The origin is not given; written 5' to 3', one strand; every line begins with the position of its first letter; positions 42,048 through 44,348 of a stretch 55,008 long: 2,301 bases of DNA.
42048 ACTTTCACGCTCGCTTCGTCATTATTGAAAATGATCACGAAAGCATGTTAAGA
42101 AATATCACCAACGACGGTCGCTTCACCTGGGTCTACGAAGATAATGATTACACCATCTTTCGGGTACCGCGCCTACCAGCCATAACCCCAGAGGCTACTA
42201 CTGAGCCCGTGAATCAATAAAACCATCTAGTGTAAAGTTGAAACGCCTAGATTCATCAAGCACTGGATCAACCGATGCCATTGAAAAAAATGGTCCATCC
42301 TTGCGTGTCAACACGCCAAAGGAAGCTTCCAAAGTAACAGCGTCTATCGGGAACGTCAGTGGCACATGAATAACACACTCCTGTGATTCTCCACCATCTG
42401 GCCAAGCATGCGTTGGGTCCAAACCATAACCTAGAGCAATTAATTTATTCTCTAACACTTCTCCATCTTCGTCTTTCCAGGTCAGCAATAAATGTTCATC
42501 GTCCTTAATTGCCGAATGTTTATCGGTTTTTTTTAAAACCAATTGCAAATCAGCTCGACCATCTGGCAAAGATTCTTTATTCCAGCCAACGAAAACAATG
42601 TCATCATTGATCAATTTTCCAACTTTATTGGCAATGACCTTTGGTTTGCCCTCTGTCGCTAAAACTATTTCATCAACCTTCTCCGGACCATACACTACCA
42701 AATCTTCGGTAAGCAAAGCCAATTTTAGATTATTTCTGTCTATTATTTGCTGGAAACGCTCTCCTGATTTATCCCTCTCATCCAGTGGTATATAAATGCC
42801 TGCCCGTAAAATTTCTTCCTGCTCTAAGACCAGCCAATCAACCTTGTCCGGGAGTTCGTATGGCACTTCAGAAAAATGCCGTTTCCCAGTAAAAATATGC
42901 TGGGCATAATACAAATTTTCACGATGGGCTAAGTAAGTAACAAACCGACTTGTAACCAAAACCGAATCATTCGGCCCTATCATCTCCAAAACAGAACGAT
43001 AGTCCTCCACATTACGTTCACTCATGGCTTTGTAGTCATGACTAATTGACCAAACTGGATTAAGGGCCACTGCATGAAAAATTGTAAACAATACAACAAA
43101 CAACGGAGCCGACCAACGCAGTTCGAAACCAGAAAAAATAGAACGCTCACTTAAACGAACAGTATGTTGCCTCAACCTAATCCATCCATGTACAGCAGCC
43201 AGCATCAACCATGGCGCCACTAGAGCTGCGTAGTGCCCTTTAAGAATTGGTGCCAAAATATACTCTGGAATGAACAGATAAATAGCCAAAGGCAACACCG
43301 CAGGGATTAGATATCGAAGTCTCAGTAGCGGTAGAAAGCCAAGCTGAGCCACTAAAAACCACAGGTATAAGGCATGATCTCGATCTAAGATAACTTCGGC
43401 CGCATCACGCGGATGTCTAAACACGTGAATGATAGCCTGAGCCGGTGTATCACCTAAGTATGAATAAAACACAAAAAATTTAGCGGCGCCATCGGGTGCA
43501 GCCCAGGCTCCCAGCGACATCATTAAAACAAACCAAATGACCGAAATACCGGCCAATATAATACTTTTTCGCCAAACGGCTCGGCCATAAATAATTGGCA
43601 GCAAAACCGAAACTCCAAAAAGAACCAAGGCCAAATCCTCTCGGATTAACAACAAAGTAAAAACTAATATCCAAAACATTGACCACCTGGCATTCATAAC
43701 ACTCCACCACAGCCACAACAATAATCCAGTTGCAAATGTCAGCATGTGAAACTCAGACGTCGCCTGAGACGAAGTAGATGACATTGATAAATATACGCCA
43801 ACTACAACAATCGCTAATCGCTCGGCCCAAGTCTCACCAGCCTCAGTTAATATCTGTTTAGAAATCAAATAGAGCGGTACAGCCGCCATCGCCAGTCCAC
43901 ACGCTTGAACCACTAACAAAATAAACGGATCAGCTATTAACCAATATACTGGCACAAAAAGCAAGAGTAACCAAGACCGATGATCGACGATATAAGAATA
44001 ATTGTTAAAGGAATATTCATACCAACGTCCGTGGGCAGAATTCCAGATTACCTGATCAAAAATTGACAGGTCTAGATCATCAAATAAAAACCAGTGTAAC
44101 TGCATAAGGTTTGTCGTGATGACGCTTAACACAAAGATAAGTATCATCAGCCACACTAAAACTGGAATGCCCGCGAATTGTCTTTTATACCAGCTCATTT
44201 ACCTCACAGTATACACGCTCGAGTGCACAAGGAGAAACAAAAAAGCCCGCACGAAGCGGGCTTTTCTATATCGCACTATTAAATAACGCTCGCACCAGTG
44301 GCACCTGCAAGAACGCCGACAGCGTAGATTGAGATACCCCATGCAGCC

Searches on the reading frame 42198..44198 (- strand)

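Call 65: search_protein_families(library=pfam, proteins=[window:42198-44198:-], max_evalue=0.001)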
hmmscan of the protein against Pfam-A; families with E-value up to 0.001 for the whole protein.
window:42198-44198:- (666 aa): 1 family
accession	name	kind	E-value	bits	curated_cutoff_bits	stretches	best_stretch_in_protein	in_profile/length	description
PF09852.15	DUF2079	-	2.1e-50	172.6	28.2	1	35-465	2-423/459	Predicted membrane protein (DUF2079)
